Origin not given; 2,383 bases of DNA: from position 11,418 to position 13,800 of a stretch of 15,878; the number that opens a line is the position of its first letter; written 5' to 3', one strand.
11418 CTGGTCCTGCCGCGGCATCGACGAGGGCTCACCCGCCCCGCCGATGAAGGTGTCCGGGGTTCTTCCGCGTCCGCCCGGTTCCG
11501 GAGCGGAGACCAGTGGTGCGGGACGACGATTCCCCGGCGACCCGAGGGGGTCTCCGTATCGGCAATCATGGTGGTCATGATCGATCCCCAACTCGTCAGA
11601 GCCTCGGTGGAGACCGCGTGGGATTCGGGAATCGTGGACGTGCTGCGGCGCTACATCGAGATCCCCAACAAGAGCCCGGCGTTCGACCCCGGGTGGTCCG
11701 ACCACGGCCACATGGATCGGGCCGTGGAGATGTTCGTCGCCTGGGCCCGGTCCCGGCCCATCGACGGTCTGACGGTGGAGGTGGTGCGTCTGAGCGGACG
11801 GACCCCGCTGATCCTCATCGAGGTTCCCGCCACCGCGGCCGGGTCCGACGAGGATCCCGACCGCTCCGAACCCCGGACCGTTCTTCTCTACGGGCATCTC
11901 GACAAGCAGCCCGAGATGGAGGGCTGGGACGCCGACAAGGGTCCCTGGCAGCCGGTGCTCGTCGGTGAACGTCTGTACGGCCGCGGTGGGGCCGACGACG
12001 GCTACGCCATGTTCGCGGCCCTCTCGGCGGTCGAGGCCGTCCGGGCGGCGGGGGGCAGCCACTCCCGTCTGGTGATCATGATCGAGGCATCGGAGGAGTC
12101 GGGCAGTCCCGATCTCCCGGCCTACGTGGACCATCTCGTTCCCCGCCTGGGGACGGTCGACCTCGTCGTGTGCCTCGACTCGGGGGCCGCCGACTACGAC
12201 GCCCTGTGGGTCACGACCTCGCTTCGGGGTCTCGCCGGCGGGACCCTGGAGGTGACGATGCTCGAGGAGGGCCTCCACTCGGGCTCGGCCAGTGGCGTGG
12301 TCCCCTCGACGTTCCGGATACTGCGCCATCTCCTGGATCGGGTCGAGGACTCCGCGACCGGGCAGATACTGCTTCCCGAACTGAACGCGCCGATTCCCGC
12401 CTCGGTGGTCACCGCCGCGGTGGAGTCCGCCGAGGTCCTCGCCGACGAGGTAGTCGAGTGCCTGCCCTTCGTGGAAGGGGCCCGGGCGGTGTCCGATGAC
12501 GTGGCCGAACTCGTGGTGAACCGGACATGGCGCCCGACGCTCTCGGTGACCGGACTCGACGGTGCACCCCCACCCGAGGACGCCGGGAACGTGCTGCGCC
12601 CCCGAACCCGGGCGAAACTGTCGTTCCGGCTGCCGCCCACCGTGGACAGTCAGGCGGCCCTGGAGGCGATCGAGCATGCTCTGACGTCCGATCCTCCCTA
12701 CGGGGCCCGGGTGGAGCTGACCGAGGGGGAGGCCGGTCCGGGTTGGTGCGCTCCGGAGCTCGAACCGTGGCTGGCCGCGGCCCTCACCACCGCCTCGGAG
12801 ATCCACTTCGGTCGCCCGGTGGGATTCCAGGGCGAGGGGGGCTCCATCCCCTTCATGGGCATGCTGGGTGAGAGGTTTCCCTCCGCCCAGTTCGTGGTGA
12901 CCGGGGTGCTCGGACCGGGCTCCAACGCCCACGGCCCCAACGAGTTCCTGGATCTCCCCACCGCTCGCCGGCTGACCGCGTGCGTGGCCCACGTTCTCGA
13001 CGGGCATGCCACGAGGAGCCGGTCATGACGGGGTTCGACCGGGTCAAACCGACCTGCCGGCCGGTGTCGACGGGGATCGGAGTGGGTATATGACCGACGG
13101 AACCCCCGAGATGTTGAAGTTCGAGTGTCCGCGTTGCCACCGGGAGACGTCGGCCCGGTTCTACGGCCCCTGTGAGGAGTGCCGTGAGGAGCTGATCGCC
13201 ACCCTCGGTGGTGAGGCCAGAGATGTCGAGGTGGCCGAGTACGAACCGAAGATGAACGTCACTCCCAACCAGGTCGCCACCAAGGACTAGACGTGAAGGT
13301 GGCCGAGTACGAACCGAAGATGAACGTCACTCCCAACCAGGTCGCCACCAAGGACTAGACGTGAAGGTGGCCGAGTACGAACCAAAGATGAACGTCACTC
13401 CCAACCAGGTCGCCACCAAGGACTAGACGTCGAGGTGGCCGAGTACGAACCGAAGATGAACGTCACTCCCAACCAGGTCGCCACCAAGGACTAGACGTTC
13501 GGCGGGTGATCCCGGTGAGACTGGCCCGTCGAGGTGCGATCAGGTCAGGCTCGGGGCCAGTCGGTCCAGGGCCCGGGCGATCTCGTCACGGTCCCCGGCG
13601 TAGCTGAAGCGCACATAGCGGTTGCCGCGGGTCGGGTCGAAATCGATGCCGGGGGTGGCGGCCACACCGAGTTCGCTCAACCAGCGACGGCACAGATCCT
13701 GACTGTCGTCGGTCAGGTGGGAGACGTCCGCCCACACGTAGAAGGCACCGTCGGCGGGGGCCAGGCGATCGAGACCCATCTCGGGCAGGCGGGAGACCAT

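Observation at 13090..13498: Spacer-less 68-bp x4 tandem repeat (MIRU/VNTR-like) that re-copies the 3' end and stop codon of a zinc-ribbon mini-gene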

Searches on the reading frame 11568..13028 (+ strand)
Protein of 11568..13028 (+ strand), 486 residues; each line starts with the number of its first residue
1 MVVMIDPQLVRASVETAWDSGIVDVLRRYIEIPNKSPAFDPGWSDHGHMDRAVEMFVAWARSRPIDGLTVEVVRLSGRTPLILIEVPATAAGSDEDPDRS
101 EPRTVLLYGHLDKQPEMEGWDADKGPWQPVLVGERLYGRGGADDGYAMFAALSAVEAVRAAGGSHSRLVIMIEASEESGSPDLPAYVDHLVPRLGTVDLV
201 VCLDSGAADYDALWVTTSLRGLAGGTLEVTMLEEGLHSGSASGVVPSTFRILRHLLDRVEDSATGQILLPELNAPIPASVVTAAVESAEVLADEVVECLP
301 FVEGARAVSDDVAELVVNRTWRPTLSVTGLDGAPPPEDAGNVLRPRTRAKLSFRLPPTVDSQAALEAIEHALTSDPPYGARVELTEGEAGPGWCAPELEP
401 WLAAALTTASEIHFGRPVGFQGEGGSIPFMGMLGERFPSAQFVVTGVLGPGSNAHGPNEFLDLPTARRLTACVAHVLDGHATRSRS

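Call 9: search_protein_families(library=pfam, proteins=[window:11568-13028:+], max_evalue=0.01)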
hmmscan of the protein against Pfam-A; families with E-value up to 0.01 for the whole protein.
window:11568-13028:+ (486 aa): 2 families
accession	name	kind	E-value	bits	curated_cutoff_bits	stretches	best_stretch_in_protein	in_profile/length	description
PF01546.33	Peptidase_M20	-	4.3e-20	72.9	24.6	1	106-477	1-204/206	Peptidase family M20/M25/M40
PF07687.19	M20_dimer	-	2.7e-09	37.3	21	1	218-375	2-102/107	Peptidase dimerisation domain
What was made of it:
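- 11568..13028 (+): Upstream co-oriented M20 family peptidase. It is not a conserved partner of the zinc-ribbon gene. Pfam PF01546 and PF07687 (call 9).
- Checked: The flanks are convergent: Peptidase_M20 at 11568-13028 (+) and a class I/II aminotransferase at 13540-14700 (-) (call 9).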

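Call 15: search_protein_families(library=ncbifam, proteins=[window:11568-13028:+], max_evalue=0.01)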
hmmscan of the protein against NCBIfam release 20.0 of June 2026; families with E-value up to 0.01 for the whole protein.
window:11568-13028:+ (486 aa): 32 families (the best 25 are shown)
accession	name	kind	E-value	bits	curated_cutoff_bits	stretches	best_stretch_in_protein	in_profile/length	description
NF005914.0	PRK07907.1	subfamily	9.3e-71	239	300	1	97-481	79-454/456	hypothetical protein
NF006053.0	PRK08201.1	equivalog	2.9e-39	135.2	441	1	100-463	77-436/458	dipeptidase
NF006579.0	PRK09104.1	subfamily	9.5e-37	127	327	1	98-479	79-461/465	hypothetical protein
NF005478.0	PRK07079.1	subfamily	2.2e-20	73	330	1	101-428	84-404/469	hypothetical protein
NF005034.0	PRK06446.1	subfamily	1.2e-19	70.4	369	1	102-462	62-415/436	hypothetical protein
NF006399.0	PRK08651.1-2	equivalog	1.7e-13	50.4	381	1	44-210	22-171/405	succinyl-diaminopimelate desuccinylase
NF005591.0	PRK07318.1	equivalog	9.1e-10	38.4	435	1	106-189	83-165/466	dipeptidase PepV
NF005306.0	PRK06837.1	subfamily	2.1e-09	36.7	376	1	96-171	91-166/427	ArgE/DapE family deacylase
TIGR01887.1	dipeptidaselike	subfamily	5.4e-09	35.7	207.95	1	107-190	72-154/447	Sapep family Mn(2+)-dependent dipeptidase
NF010589.0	PRK13983.1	equivalog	1.1e-08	34.5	333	1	100-182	83-166/409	M20 family metallo-hydrolase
TIGR01910.1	DapE-ArgE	subfamily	2e-08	33.8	217.6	1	97-179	59-142/373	ArgE/DapE family deacylase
NF005710.0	PRK07522.1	subfamily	7.6e-08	31.9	412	1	102-197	69-162/391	acetylornithine deacetylase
TIGR01886.1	dipeptidase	equivalog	1.3e-07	30.8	632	1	105-190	81-165/466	dipeptidase PepV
NF004809.0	PRK06156.1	equivalog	1e-06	28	438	1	108-191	168-256/573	dipeptidase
NF006400.0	PRK08651.1-3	equivalog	9.4e-06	24.6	374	1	104-165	85-145/410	succinyl-diaminopimelate desuccinylase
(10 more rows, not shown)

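Call 43: find_encoding_contigs(protein=window:11568-13028:+, flank=1500, max_places=10)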
Protein window:11568-13028:+ (486 aa): 5 contigs read that carry it; 4 places shown.
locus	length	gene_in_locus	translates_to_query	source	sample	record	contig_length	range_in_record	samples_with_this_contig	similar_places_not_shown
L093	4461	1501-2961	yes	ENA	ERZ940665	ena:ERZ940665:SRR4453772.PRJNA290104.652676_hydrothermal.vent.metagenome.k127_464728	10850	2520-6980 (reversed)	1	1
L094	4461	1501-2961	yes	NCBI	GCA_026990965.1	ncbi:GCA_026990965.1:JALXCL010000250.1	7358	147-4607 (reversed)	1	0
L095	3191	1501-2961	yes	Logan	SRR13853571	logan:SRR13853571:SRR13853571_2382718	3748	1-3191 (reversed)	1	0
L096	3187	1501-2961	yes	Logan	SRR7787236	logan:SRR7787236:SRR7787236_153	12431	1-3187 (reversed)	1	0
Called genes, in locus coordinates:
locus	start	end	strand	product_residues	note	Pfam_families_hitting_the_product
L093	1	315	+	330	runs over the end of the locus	PF00291:PALP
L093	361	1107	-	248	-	PF01738:DLH, PF00326:Peptidase_S9 (faint)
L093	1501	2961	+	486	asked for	PF01546:Peptidase_M20, PF07687:M20_dimer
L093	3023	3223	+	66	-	-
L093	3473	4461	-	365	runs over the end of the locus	PF00155:Aminotran_1_2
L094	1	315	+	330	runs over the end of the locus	PF00291:PALP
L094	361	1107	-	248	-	PF01738:DLH, PF00326:Peptidase_S9 (faint)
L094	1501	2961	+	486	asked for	PF01546:Peptidase_M20, PF07687:M20_dimer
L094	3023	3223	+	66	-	-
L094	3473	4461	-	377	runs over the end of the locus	?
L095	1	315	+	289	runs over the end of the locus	?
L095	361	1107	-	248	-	PF01738:DLH, PF00326:Peptidase_S9 (faint)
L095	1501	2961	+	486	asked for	PF01546:Peptidase_M20, PF07687:M20_dimer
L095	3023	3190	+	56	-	?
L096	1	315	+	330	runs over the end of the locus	PF00291:PALP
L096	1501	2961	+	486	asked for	PF01546:Peptidase_M20, PF07687:M20_dimer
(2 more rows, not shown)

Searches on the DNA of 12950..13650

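Call 40: search_rna_families(source=window, start=12950, end=13650, threshold=evalue, max_evalue=1)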
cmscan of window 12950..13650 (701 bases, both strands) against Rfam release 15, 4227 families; matches with E-value up to 1: 0.
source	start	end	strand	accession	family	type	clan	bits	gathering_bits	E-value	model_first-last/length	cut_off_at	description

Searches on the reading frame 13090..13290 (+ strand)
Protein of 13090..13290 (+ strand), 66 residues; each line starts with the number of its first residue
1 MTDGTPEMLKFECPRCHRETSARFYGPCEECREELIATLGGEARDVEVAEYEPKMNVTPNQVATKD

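Call 9: search_protein_families(library=pfam, proteins=[window:13090-13290:+], max_evalue=0.01)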
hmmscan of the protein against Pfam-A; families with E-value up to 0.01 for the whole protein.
window:13090-13290:+ (66 aa): 2 families
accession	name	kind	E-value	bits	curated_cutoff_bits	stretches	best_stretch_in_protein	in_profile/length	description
PF23455.1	DUF7129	-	0.00051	20.2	30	1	5-35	6-37/45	Domain of unknown function (DUF7129)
PF01155.25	HypA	-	0.0081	16.6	28.9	1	9-47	69-108/112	Hydrogenase/urease nickel incorporation, metallochaperone, hypA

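Call 12: find_homologous_proteins(query=window:13090-13290:+, max_evalue=0.01)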
Query window:13090-13290:+ (66 aa): 966 proteins with E <= 0.01 among 967 candidates; the best 120 are listed.
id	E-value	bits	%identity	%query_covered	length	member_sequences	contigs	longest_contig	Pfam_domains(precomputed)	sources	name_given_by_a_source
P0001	1.0e-38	147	100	100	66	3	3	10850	-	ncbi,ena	-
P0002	2.8e-28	114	74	100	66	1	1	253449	-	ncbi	-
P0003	1.9e-26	109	81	88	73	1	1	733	-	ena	-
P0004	3.9e-25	104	78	88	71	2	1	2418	-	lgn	-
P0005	5.4e-25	104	70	100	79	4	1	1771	-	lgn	-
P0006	5.8e-25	104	70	100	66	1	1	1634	-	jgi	jgi:hypothetical protein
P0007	1.1e-24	103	79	88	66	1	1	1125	-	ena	-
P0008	1.7e-24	102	77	92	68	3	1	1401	-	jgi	jgi:hypothetical protein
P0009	5.1e-24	101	74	94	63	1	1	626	-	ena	-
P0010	1.0e-23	100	80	85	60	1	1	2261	-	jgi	jgi:hypothetical protein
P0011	1.1e-23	100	76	88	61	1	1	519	-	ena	-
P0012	3.1e-23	99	74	88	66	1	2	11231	-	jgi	-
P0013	3.2e-23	98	73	91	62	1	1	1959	-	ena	-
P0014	3.8e-23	98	73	94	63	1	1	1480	-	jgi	jgi:hypothetical protein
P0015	4.2e-23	98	70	91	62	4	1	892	-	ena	-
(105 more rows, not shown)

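Call 14: find_encoding_contigs(protein=P0001, flank=10000, max_places=10)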
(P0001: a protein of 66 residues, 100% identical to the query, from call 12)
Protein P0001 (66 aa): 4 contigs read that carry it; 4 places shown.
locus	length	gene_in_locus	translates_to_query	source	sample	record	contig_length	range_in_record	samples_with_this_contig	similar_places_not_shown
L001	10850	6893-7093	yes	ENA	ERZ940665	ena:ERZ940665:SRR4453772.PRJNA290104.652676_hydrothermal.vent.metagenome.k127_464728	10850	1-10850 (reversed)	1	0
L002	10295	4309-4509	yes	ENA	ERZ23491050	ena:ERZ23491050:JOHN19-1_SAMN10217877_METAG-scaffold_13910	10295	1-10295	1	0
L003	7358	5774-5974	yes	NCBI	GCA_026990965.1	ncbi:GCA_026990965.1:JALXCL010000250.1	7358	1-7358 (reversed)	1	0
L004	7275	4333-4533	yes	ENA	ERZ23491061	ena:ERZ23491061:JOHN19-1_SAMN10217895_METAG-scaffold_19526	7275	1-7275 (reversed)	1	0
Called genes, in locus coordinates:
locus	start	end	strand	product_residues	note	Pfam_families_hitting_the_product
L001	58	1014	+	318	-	PF07238:PilZ (weak)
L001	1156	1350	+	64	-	PF14013:MT0933_antitox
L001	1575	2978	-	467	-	-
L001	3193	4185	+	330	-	PF00291:PALP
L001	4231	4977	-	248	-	PF01738:DLH, PF00326:Peptidase_S9 (faint)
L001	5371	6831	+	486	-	PF01546:Peptidase_M20, PF07687:M20_dimer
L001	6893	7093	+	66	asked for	-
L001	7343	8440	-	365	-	PF00155:Aminotran_1_2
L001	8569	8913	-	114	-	-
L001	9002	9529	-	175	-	PF06271:RDD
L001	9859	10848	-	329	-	?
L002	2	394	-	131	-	?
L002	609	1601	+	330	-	PF00291:PALP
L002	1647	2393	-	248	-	PF01738:DLH, PF00326:Peptidase_S9 (faint)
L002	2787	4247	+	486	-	PF01546:Peptidase_M20, PF07687:M20_dimer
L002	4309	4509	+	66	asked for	-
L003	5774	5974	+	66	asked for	-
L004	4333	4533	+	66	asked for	-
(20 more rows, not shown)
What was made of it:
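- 13090..13290 (+): Zinc-ribbon mini-gene (66 aa, CPRC...CEEC). Its last ~20 codons plus TAG form unit 1 of the array. Called as a 66-aa gene on 4 public contigs (call 14).
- On MIRU (mycobacterial interspersed repetitive units): The downstream gene is convergent (aminotransferase on the minus strand; calls 9, 14).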

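Call 15: search_protein_families(library=ncbifam, proteins=[window:13090-13290:+], max_evalue=0.01)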
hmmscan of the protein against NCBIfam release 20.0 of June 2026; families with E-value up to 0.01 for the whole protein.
window:13090-13290:+ (66 aa): 0 families

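Call 23: find_related_loci(query=A1, collection=genome_contigs, flank=4000)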
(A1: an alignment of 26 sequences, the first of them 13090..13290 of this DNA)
Query A1 (66 aa) in genome_contigs; peptide patterns used: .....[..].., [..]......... (x = any residue, [..] = any of these).
599 stretches matched a pattern (row limit reached: there are more); 585 encode a relative of the query (tblastn E <= 1e-3); the best 80 are kept; 80 distinct loci.
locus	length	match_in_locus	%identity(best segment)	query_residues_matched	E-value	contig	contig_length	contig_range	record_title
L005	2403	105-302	83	1-66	3e-34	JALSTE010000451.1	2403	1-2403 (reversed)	MAG: Acidimicrobiia bacterium isolate 356-308_metabat2_scaf2bin.088 356-308_scaffold_38204_c1, whole genome shotgun sequ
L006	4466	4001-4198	73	2-66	1e-27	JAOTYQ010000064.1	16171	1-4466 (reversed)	MAG: Acidimicrobiia bacterium isolate 21_Jan_SF_Bin50 21_Jan_SF_Bin50_scaffold_2347_c1, whole genome shotgun sequence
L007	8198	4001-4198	64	1-66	9e-28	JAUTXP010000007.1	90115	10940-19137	MAG: Acidimicrobiaceae bacterium isolate BP_115 scaffold_513240, whole genome shotgun sequence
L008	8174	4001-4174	72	9-66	5e-27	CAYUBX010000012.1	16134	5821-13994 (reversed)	MAG TPA_asm: uncultured Acidimicrobiales bacterium isolate binchicken_co147_377 genome assembly, contig: NODE_11550_leng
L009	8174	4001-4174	72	9-66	1e-26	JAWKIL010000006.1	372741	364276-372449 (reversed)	MAG: Acidimicrobiales bacterium isolate BC2.78 BC2.78.fa-6, whole genome shotgun sequence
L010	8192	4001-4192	70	1-66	2e-26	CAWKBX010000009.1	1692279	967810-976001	MAG: uncultured Actinomycetes bacterium isolate MFD04651.bin.1.168 genome assembly, contig: contig_3246, whole genome sh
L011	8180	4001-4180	72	7-66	2e-26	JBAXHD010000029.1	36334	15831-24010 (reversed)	MAG: Actinomycetota bacterium isolate ELA314 MAG314_29, whole genome shotgun sequence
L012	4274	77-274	65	1-66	3e-26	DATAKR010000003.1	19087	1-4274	MAG TPA_asm: Acidimicrobiales bacterium isolate SMAG_U6943 k141_244783, whole genome shotgun sequence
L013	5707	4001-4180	70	7-66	4e-26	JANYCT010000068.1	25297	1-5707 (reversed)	MAG: Actinomycetes bacterium isolate 336R_metabinner_2 336R_k141_2304218, whole genome shotgun sequence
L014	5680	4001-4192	69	4-66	8e-26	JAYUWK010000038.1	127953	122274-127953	MAG: Actinomycetota bacterium isolate GL124_UP_metabat_89 GL124_UP_metabat_89_37, whole genome shotgun sequence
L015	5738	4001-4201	67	2-66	8e-26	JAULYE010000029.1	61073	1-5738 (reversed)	MAG: Ilumatobacteraceae bacterium isolate P_ILUM6 NODE_487_length_61073_cov_2.659764, whole genome shotgun sequence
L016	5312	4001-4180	70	7-66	1e-25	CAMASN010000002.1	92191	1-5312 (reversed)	MAG: Ferrithrix thermotolerans DSM 19514 isolate LH-02apr19-314 genome assembly, contig: LH-02apr19-C248, whole genome s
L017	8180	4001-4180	70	7-66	1e-25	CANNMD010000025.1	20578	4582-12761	MAG: Acidimicrobiaceae bacterium isolate ZH-Jul18-164 genome assembly, contig: ZH-Jul18-C1882, whole genome shotgun sequ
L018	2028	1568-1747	70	7-66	2e-25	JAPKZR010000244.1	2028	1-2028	MAG: Actinomycetota bacterium isolate LacPavin_0419_WC53_MAG_62_15 LacPavin_0419_WC53_scaffold_233707, whole genome shot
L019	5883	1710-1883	72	9-66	2e-25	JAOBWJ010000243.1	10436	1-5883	MAG: Acidimicrobiales bacterium isolate RYN_34 scaffold_2812759, whole genome shotgun sequence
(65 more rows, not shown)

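Call 32: search_solved_structures(query=A1, max_evalue=1)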
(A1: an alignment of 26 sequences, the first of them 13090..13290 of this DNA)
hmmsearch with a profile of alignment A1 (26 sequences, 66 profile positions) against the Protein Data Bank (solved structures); distinct sequences matched with E-value up to 1: 11.
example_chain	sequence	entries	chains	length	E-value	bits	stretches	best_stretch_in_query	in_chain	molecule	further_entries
9fhl_W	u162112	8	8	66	0.005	20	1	7-46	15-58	Small ribosomal subunit protein eS27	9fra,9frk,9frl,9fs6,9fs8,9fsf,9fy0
5l0m_A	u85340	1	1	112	0.12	15.6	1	6-44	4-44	Nuclear receptor subfamily 5 group A member 2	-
1i94_N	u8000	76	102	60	0.15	15.2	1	12-37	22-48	30S RIBOSOMAL PROTEIN S14 | 30S ribosomal protein S14 type Z | RIBOSOMAL PROTEIN S14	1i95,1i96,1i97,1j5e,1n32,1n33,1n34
10px_1n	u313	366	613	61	0.17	15.1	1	12-37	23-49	30S ribosomal protein S14 type Z | 30S RIBOSOMAL PROTEIN S14 | Ribosomal protein S14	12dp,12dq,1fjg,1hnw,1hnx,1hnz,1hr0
2a66_A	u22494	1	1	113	0.18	15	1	7-44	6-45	Orphan nuclear receptor NR5A2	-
9e6q_Ah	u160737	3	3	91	0.45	13.7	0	6-21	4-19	eL42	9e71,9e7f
5l9w_C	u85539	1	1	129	0.56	13.4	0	5-27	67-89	Acetophenone carboxylase beta subunit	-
3o55_A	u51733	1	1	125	0.57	13.4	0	23-45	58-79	Augmenter of liver regeneration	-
3mbg_A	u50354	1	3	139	0.63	13.3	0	23-45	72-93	FAD-linked sulfhydryl oxidase ALR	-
6az1_c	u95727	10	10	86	0.85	12.8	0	9-53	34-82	ribosomal protein S27e | Putative 40S ribosomal protein S27-1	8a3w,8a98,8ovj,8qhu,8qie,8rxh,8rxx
5t2a_AW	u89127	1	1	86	0.89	12.8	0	9-53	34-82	eS27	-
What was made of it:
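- Tried and rejected: NCBIfam gave nothing, and the PDB profile search gave only generic zinc-ribbon ribosomal proteins at E>=0.005 (calls 9, 15, 32).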
